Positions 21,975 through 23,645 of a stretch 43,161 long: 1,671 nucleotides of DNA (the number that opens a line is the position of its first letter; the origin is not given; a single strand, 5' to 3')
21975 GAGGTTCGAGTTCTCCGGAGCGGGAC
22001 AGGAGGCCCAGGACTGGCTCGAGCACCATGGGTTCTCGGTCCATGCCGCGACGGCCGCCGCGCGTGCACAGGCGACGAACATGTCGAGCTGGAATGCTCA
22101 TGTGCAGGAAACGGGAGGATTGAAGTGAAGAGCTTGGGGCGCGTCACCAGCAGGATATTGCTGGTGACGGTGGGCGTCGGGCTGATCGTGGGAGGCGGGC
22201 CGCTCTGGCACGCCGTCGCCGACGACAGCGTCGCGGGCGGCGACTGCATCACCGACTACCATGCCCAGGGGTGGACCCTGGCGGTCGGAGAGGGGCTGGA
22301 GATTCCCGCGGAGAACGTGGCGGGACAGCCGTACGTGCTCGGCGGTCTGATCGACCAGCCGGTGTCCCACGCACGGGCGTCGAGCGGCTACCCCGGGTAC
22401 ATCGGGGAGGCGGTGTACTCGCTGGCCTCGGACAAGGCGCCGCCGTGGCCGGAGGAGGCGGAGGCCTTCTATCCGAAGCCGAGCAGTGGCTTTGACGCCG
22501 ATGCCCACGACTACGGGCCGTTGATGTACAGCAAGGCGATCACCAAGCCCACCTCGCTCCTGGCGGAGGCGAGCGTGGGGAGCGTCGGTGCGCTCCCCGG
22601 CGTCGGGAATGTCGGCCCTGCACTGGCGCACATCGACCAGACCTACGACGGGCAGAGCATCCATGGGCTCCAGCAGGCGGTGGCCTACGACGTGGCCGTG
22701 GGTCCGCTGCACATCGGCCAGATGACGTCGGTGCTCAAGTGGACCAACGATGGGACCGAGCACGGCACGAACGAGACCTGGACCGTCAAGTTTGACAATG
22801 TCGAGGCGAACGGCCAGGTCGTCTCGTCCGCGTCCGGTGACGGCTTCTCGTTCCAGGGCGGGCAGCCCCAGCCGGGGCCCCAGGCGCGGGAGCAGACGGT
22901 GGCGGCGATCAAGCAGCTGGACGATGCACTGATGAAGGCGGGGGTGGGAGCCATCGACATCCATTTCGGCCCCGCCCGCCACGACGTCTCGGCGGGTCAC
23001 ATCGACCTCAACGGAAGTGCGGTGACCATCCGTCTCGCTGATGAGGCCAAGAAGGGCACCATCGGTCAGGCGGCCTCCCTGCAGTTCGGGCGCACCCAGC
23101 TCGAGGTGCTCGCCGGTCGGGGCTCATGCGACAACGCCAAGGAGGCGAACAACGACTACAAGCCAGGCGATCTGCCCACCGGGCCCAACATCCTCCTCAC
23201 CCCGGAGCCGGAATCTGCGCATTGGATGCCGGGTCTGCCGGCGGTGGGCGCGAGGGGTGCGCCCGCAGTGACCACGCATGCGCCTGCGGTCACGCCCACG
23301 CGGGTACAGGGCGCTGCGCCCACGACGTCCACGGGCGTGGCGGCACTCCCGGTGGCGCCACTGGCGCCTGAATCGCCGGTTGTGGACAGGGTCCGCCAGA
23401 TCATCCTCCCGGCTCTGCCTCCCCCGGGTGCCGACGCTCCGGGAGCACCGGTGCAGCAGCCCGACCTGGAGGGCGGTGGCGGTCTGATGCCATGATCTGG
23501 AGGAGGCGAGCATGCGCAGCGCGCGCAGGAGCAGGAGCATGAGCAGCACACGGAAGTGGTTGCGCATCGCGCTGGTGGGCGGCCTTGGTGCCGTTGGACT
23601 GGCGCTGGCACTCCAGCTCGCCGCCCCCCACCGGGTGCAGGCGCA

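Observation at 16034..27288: Ten-gene coupled operon joining a Liv-type ABC importer to CopC-CopD and three unknown exported proteins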

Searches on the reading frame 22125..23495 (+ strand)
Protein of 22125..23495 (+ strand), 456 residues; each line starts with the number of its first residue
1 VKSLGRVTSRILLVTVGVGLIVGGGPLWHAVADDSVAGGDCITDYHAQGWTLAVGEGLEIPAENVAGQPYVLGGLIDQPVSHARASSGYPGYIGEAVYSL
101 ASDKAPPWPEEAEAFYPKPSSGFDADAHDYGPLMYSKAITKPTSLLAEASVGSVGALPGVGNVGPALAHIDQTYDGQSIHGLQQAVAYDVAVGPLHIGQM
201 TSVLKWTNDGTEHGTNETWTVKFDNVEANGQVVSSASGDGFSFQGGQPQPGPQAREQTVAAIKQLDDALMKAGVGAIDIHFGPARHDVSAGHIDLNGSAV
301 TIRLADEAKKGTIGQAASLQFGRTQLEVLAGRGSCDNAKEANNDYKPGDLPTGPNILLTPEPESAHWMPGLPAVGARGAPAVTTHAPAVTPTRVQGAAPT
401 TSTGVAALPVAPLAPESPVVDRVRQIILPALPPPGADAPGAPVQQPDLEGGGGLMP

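Call 4: search_protein_families(library=pfam, proteins=[window:22125-23495:+], max_evalue=0.01)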
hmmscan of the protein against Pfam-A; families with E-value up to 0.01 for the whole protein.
window:22125-23495:+ (456 aa): 0 families

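Call 5: search_protein_families(library=ncbifam, proteins=[window:22125-23495:+], max_evalue=0.01)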
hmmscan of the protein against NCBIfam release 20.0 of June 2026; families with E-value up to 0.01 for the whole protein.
window:22125-23495:+ (456 aa): 0 families

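Call 9: find_homologous_proteins(query=window:22125-23495:+)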
Query window:22125-23495:+ (456 aa): 3 proteins with E <= 0.001 among 8000 candidates.
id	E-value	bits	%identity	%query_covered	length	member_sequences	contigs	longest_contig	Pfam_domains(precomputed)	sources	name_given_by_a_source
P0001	1.6e-273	926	91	100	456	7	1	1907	-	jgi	jgi:hypothetical protein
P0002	4.4e-172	591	61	99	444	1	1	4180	-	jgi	jgi:hypothetical protein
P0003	1.9e-163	563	59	100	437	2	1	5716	-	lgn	-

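Call 18: find_homologous_proteins(query=A1, max_evalue=0.01)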
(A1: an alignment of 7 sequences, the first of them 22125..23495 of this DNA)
Query A1 (7 sequences) (456 aa, profile of the alignment): 5 proteins with E <= 0.01 among 8000 candidates.
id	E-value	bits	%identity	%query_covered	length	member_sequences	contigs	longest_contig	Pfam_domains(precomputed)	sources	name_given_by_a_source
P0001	2.9e-214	730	91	100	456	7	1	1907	-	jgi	jgi:hypothetical protein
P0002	4.3e-213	726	61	99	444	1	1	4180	-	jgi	jgi:hypothetical protein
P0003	9.6e-208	709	59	100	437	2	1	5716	-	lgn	-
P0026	1.3e-156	540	37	72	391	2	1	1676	-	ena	-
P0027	3.5e-106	374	75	53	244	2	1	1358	-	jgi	jgi:hypothetical protein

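Call 34: predict_structure(alignment_id=A2)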
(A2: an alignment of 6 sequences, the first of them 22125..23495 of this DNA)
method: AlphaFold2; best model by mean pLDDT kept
length: 456 residues; sequences in the alignment: 6
mean_pLDDT: 34.3   pTM: 0.36
mean pLDDT of the five models: 34.3, 31.4, 29.6, 28.2, 27.1
residues with pLDDT >= 90: 0; 70-90: 22; 50-70: 61; < 50: 373
segments of 3 or more residues with pLDDT < 50: 1-181, 183-187, 210-214, 278-456
pLDDT, mean of each block of 10 residues (from residue 1): 27 22 19 23 32 26 24 25 28 26 27 27 24 25 21 21 28 34 49 54 55 52 66 71 62 67 74 57 38 37 39 28 37 29 24 22 25 26 21 20 22 26 29 30 28 30
secondary structure, 60 per line:
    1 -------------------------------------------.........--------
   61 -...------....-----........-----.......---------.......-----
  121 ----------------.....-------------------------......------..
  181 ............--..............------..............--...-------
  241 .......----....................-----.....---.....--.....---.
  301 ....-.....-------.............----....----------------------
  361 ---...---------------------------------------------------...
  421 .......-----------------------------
elements in order: E44-52 H71-74 E80-87 E93-99 H109-115 E137-141 E167-172 E179-192 E195-208 E215-228 E231-233 E241-247 H252-271 E277-281 E285-289 E292-296 E300-304 H306-310 E318-330 H335-338 H418-427
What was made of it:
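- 22125..23495 (+): Orphan exported beta-rich protein (called unk456 here) with a signal peptide, an AxA site, two conserved Cys and a Pro-rich tail. The AF2 model failed, with pLDDT 34 (call 34).
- Tried and rejected: The AF2 model from a 6-sequence alignment failed (mean pLDDT 34, call 34).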

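Call 35: search_solved_structures(query=A1, max_evalue=10)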
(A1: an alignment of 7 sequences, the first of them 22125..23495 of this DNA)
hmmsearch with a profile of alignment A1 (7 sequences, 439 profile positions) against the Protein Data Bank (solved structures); distinct sequences matched with E-value up to 10: 2.
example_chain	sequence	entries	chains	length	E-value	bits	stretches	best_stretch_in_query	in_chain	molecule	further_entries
9x5g_A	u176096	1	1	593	1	11.6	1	327-412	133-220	DELLA protein 1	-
9x5f_A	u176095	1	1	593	1.2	11.3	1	327-412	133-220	DELLA protein 1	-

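Call 48: search_protein_representatives(alignment_id=A2)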
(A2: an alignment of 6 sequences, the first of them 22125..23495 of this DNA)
Query: 6 sequences, 440 profile positions. Proteins with E-value up to 0.001 (for the whole library): 39; up to 1e-10: 24; up to 1e-30: 20. The best 39 are listed.
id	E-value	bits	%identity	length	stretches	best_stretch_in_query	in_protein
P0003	1.2e-236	802.3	-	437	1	1-440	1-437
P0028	5.1e-133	460.7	-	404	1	4-378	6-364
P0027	1.7e-131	455.7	-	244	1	1-242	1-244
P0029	2.7e-112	392.4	-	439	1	3-356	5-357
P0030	1.6e-111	389.9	-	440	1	4-366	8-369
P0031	2.9e-85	303.3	-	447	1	11-366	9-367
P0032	3.3e-74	266.9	-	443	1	7-428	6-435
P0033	1.6e-69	251.4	-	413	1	13-369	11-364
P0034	5.0e-60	220.1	-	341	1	7-335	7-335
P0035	1.2e-56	209.0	-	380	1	2-341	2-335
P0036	1.3e-56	208.9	-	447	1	20-373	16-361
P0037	1.6e-50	188.8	-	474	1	36-350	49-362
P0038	3.4e-50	187.7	-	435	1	32-386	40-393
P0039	5.6e-47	177.1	-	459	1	12-404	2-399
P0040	1.5e-46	175.7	-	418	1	12-336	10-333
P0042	1.1e-43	166.3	-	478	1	11-403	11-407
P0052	1.5e-09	53.8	-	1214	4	206-258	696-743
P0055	3.7e-06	42.6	-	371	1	15-321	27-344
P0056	3.9e-06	42.5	-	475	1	68-247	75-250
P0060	1.9e-04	37.0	-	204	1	142-321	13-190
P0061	4.8e-04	35.7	-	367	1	58-275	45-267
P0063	7.5e-04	35.0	-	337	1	23-270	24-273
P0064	8.2e-04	34.9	-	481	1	64-235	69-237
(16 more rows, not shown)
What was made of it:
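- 22125..23495 (+): 3-5 relatives among 5.8 billion clusters (calls 9, 18) and 39 among 1.84 billion representatives (call 48).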

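Call 49: search_protein_families(library=pfam, proteins=[P0052, P0055, P0056, P0061, P0063, P0064, P0060, P0042, P0039, P0037], max_evalue=0.01)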
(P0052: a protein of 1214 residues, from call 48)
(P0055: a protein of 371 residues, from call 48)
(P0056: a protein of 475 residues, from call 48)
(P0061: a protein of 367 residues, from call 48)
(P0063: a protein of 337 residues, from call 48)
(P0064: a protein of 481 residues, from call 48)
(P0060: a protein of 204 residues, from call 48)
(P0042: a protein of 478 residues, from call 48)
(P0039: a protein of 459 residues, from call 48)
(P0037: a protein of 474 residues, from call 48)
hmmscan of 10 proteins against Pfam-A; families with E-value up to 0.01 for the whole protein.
P0052 (1214 aa): 10 families
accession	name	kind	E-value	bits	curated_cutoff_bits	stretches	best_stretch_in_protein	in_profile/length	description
PF00041.27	fn3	-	9.4e-53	176.8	25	6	583-650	3-69/84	Fibronectin type III domain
PF16656.11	Pur_ac_phosph_N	-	1.6e-25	89.9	30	5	586-670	6-93/93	Purple acid Phosphatase, N-terminal domain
PF25059.1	FN3_DSCAM-DSCAML_C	-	1.3e-10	41.9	39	0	607-674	22-84/89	DSCAM/DSCAML C-terminal Fn3-like domain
PF18962.6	Por_Secre_tail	-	1.1e-07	32.5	27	1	1140-1213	1-75/75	Secretion system C-terminal sorting domain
PF06051.17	DUF928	-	2e-07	31.4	26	0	525-555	68-98/184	Domain of Unknown Function (DUF928)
PF17998.7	AgI_II_C2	-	3e-06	28.2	27.1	0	682-729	31-78/148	Cell surface antigen I/II C2 terminal domain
PF13008.12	zf-Paramyx-P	-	6.8e-05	22.7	25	0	1023-1042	7-26/45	Zinc-binding domain of Paramyxoviridae V protein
PF04234.18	CopC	-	0.0003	22.2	23.3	0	593-622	55-84/92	CopC domain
PF06806.18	DUF1233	-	0.00095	19.2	22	0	610-625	38-53/70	Putative excisionase (DUF1233)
PF15507.11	DUF4649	-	0.0044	17.6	27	0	573-610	23-62/69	Domain of unknown function (DUF4649)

P0055 (371 aa): 0 families

P0056 (475 aa): 0 families

P0061 (367 aa): 0 families

P0063 (337 aa): 0 families

P0064 (481 aa): 0 families

P0060 (204 aa): 0 families

P0042 (478 aa): 0 families

P0039 (459 aa): 0 families

P0037 (474 aa): 0 families

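Call 51: search_protein_families(library=pfam, alignment_id=A4, max_evalue=1)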
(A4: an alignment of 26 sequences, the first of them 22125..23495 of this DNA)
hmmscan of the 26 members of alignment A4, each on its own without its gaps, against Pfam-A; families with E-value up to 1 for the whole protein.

A. member 1, window:22125-23495:+ (456 aa): 0 families

B. families by the number of members that match (of 26 scanned): 3 families
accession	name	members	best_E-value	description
PF09954.14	DUF2188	1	0.18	Uncharacterized protein conserved in bacteria (DUF2188)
PF14892.11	PIRC1_2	1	0.25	Piercer of microtubule wall 1/2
PF10604.15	Polyketide_cyc2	1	0.31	Polyketide cyclase / dehydrase and lipid transport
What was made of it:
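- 22125..23495 (+): No Pfam or NCBIfam match (calls 4, 5, 51).
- Tried and rejected: Pfam on 26 members at E <= 1 gave nothing recurrent (call 51).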

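Call 63: fold_search(model_id=the predicted structure, library=pdb)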
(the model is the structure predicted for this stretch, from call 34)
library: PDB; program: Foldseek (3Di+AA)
matches with E <= 10: 288; with E <= 0.001: 0
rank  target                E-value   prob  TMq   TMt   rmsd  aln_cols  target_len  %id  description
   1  5w5p                  1.4e-02  0.30  0.12  0.10  18.7       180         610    7  Crystal structure of Acinetobacter baumannii phage AM24 tailspike protein (released 2018-12-19)
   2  5ly8                  1.6e-02  0.10  0.09  0.14  21.6       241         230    6  Structure of the CBM2 module of Lactobacillus casei BL23 phage J-1 evolved Dit. (released 2017-03-22)
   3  9hny_FS               1.1e-01  0.10  0.09  0.14  22.5       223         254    8  Mitoribosomal small subunit in complex with Mettl15 and Mettl17 (released 2025-03-26)
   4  7zvc_A                1.4e-01  0.06  0.09  0.13  18.5       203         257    7  Second crystal form of the mature glutamic-class prolyl-endopeptidase neprosin at 1.85 A resolution. (released 2022-08-10)
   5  2ich_A                1.9e-01  0.25  0.15  0.21  12.6       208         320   10  CRYSTAL STRUCTURE OF A PUTATIVE ATTH (NE1406) FROM NITROSOMONAS EUROPAEA AT 2.00 A RESOLUTION (released 2006-10-03)
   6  3c8w_B                2.0e-01  0.08  0.10  0.14  18.4       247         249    9  Crystal structure of acetoacetate decarboxylase (ADC) (YP_094708.1) from Legionella pneumophila subsp. pneumophila str (released 2008-02-26)
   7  1rwa                  2.2e-01  0.02  0.06  0.05  19.7       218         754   11  Crystal structure of Arthrobacter aurescens chondroitin AC lyase (released 2004-04-13)
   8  1oq1_A                3.2e-01  0.02  0.08  0.11  17.8       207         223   10  Crystal Structure of Protein of Unknown Function with Galectin-like Fold from Bacillus subtilis (released 2003-09-23)
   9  6q5e                  3.4e-01  0.07  0.11  0.08  18.1       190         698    9  Crystal structure of the ferric enterobactin receptor from Pseudomonas aeruginosa (PfeA) in complex with enterobactin (released 2019-01-16)
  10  6sga_FS               3.6e-01  0.05  0.08  0.12  23.1       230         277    9  Body domain of the mt-SSU assemblosome from Trypanosoma brucei (released 2019-09-18)
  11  9hny_FR               4.5e-01  0.11  0.11  0.20  19.9       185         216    7  Mitoribosomal small subunit in complex with Mettl15 and Mettl17 (released 2025-03-26)
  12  6i2j                  4.5e-01  0.08  0.11  0.08  18.1       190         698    9  Crystal structure of the ferric enterobactin receptor mutant (Q482A) from Pseudomonas aeruginosa (PfeA) in complex with  (released 2019-01-16)
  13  6r1f                  4.5e-01  0.06  0.10  0.07  18.1       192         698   10  Crystal structure of the ferric enterobactin receptor mutant R480A from Pseudomonas aeruginosa (PfeA) in complex with en (released 2019-04-10)
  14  9f4a_LA               4.7e-01  0.04  0.08  0.11  18.6       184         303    6  Interface between baseplate cup and extended tail tube/sheath of Klebsiella phage KP1 variant vB_Kpn_Lilla1 (released 2025-05-14)
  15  2p37_A                4.7e-01  0.02  0.10  0.14  12.4       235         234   10  Crystal structure of a lectin from Canavalia maritima seeds (CML) in complex with man1-3man-OMe (released 2007-11-06)
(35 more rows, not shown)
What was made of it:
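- Tried and rejected: Foldseek on it gave nothing with E <= 0.001 (call 63).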

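Call 69: search_solved_structures(query=A4, max_evalue=10)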
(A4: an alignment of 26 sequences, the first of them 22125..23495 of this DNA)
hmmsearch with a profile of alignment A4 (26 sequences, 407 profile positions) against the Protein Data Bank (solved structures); distinct sequences matched with E-value up to 10: 0.
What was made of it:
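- Tried and rejected: Profiles of 7 and 26 members against PDB sequences found only chance-level hits (E >= 1) or nothing (calls 35, 69).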

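Call 70: find_encoding_contigs(protein=P0056, flank=8000, max_places=2)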
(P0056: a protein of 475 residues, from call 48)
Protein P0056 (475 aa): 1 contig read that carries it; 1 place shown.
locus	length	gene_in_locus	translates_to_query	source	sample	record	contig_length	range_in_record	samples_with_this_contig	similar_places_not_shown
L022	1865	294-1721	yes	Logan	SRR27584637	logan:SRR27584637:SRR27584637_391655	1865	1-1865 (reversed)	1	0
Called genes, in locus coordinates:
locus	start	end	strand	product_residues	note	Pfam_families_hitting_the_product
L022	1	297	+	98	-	?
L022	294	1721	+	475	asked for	-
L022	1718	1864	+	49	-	?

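Call 71: find_encoding_contigs(protein=P0055, flank=8000, max_places=2)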
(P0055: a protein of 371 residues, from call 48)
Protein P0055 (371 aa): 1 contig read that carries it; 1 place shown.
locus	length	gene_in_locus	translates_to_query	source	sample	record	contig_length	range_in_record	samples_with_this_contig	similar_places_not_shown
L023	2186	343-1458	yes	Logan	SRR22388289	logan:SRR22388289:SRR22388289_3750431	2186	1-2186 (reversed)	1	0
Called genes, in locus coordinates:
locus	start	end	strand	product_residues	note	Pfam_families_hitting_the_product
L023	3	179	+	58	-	?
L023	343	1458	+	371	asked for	-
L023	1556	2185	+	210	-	?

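Call 72: find_encoding_contigs(protein=P0064, flank=8000, max_places=2)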
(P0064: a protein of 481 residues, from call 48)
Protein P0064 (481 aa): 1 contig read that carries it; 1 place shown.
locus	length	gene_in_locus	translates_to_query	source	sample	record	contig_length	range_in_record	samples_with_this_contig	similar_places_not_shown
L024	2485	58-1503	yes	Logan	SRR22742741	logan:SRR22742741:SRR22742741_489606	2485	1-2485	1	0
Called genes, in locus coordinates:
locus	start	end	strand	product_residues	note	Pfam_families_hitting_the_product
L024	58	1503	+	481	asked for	-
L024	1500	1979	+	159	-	-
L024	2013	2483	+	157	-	?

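Call 74: search_protein_families(library=pfam, proteins=[L024:1500-1979:+, L024:2013-2483:+, L022:1718-1864:+, L023:1556-2185:+, L022:1-297:+], max_evalue=0.01)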
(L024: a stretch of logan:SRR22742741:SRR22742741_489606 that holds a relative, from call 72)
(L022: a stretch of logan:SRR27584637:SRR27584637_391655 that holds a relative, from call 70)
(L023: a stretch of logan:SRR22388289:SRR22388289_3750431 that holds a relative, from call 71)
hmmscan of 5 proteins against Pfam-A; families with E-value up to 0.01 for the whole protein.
L024:1500-1979:+ (159 aa): 0 families

L024:2013-2483:+ (157 aa): 0 families

L022:1718-1864:+ (49 aa): 0 families

L023:1556-2185:+ (210 aa): 5 families
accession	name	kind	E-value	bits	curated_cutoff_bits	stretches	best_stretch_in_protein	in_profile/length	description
PF00005.33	ABC_tran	-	1.4e-27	97.4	25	1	24-166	2-137/137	ABC transporter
PF13304.12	AAA_21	-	1.4e-09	38.9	27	2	34-57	1-24/304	AAA domain, putative AbiEii toxin, Type IV TA system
PF13476.12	AAA_23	-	2.5e-07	32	27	1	20-53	7-40/201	AAA domain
PF02463.25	SMC_N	-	8.2e-05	22.6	40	1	24-51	16-43/220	RecF/RecN/SMC N terminal domain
PF13555.12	AAA_29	-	0.0031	17.7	27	1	20-49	9-39/61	P-loop containing region of AAA domain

L022:1-297:+ (98 aa): 2 families
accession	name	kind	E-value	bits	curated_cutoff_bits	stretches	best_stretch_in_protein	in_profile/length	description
PF13304.12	AAA_21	-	4e-05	24.3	27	1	2-53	241-295/304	AAA domain, putative AbiEii toxin, Type IV TA system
PF00005.33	ABC_tran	-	0.00054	21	25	1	1-24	111-134/137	ABC transporter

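Call 76: find_related_loci(query=A1, collection=metagenome_contigs, flank=10000)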
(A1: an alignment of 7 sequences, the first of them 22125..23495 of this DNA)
Query A1 (456 aa) in metagenome_contigs; peptide patterns used: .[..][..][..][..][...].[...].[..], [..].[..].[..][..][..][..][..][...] (x = any residue, [..] = any of these).
249 stretches matched a pattern; 9 encode a relative of the query (tblastn E <= 1e-3); 9 distinct loci.
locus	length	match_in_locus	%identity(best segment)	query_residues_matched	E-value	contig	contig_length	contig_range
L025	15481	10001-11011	40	6-339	9e-73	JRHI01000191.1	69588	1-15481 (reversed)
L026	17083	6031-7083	36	6-347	1e-64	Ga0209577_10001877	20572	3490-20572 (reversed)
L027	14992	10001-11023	37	1-336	2e-61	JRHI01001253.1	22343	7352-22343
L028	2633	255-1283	36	6-340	9e-62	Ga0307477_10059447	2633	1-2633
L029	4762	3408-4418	37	2-336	1e-60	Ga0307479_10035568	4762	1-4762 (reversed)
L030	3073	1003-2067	37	2-355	4e-60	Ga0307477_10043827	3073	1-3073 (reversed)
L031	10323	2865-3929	35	2-355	8e-58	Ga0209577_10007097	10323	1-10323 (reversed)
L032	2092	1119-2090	37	2-323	2e-55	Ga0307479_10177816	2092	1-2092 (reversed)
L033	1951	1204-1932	39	41-283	5e-46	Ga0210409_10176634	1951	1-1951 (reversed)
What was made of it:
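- Tried and rejected: I repeated it with the 7-member alignment (call 76).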
